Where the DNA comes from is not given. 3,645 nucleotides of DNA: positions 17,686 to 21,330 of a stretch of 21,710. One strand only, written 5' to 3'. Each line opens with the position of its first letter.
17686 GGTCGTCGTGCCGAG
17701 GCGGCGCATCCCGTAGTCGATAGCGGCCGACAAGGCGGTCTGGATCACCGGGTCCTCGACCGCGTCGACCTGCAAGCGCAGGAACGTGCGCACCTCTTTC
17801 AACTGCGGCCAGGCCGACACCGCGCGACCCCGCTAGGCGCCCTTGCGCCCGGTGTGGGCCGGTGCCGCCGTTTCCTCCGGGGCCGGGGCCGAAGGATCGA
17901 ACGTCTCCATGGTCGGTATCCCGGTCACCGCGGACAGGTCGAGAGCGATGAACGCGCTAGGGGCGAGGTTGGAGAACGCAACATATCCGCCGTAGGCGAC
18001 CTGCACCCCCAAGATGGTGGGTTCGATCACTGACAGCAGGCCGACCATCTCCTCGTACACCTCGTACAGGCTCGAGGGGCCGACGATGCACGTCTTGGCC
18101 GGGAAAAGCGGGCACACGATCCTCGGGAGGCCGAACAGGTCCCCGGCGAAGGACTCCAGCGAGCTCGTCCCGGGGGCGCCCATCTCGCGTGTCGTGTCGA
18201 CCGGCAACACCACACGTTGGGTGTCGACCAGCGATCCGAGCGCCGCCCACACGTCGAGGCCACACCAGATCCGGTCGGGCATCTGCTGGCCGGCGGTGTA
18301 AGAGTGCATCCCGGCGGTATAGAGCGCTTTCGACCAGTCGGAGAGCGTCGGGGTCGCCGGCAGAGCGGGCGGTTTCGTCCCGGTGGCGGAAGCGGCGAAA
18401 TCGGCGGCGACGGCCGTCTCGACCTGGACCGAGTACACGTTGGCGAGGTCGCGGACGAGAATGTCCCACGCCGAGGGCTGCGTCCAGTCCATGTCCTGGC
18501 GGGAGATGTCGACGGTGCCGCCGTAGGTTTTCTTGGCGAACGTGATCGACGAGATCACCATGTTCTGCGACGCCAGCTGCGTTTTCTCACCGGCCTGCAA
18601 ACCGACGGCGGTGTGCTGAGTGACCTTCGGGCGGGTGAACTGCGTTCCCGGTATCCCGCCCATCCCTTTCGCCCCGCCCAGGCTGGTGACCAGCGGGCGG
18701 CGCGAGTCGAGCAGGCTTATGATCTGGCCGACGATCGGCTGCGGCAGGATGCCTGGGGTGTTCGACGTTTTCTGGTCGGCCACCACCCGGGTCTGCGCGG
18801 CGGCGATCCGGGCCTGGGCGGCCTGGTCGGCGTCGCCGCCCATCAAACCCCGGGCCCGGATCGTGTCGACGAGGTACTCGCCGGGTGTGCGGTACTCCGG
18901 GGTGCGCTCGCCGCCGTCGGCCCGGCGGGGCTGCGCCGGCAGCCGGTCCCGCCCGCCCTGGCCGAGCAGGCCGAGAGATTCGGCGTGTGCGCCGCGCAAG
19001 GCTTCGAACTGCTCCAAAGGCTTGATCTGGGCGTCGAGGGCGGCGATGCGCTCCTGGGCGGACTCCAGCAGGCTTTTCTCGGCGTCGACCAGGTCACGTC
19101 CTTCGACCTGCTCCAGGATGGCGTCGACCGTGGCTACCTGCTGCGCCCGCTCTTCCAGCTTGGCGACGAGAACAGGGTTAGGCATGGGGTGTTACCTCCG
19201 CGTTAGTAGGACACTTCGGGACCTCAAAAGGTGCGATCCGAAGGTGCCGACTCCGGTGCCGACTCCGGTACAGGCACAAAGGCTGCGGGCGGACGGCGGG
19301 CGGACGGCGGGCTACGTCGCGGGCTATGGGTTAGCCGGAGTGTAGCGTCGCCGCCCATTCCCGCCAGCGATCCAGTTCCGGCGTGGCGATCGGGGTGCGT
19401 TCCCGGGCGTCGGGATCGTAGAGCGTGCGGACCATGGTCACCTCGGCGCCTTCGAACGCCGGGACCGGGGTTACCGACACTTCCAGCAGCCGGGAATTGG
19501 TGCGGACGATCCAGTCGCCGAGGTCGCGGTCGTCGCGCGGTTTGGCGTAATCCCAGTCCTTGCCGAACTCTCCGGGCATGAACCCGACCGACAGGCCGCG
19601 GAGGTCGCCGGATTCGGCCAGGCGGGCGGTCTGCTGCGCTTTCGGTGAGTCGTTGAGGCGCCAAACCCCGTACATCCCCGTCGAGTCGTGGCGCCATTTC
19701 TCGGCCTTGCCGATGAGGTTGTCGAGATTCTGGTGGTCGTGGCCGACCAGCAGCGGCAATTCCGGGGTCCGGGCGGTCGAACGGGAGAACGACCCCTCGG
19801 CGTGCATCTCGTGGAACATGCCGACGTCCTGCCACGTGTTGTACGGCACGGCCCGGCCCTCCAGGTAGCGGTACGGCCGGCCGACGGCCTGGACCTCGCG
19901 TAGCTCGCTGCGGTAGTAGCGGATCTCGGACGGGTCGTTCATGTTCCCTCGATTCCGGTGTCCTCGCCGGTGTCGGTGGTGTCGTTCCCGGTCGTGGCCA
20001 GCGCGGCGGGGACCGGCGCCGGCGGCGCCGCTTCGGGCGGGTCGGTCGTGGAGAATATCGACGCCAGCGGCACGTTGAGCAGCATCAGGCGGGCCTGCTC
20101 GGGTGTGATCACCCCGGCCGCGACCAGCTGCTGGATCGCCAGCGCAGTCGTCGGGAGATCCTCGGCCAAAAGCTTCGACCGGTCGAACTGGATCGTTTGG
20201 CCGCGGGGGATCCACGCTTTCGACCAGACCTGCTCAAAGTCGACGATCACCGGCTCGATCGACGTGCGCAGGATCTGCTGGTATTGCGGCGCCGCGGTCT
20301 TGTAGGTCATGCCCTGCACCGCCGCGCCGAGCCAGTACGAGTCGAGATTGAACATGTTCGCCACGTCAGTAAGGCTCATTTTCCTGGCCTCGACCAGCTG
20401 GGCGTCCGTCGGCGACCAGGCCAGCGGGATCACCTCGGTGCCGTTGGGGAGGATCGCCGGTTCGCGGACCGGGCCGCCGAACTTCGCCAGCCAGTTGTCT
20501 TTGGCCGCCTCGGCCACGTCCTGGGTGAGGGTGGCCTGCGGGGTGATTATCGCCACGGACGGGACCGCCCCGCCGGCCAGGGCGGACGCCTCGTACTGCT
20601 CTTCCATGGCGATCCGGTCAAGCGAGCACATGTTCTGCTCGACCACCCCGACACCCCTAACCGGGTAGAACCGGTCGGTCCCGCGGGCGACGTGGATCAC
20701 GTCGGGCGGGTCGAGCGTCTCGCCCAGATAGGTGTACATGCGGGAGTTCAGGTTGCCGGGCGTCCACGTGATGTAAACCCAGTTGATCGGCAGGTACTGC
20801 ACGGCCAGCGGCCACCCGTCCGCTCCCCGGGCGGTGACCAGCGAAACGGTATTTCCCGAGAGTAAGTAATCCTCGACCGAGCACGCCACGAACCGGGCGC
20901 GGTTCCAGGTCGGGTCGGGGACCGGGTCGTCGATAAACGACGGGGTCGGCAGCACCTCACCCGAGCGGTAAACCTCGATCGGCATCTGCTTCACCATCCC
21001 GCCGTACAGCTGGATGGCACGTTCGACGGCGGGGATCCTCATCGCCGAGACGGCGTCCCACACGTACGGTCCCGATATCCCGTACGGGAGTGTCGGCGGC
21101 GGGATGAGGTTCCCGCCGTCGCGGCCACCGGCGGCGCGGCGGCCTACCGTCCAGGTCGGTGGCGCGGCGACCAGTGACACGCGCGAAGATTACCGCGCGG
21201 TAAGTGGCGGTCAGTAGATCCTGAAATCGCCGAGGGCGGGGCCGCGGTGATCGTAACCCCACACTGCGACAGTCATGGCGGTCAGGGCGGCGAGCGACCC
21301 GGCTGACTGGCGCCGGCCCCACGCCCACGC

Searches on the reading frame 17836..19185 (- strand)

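Call 48: search_protein_families(library=pfam, proteins=[window:17836-19185:-], max_evalue=0.001)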
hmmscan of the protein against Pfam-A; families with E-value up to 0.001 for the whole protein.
window:17836-19185:- (450 aa): 1 family
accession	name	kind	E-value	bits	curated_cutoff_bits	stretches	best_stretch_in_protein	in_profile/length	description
PF25209.1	Phage_capsid_4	-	5.8e-09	37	27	1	131-365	7-212/262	Phage capsid protein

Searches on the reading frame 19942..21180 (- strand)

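Call 48: search_protein_families(library=pfam, proteins=[window:19942-21180:-], max_evalue=0.001)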
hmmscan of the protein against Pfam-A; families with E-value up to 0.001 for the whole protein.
window:19942-21180:- (413 aa): 1 family
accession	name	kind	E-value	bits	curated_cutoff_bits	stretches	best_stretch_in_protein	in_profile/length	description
PF04860.17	Phage_portal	-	7.4e-43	147.4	39.1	1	50-366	1-319/321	Phage portal protein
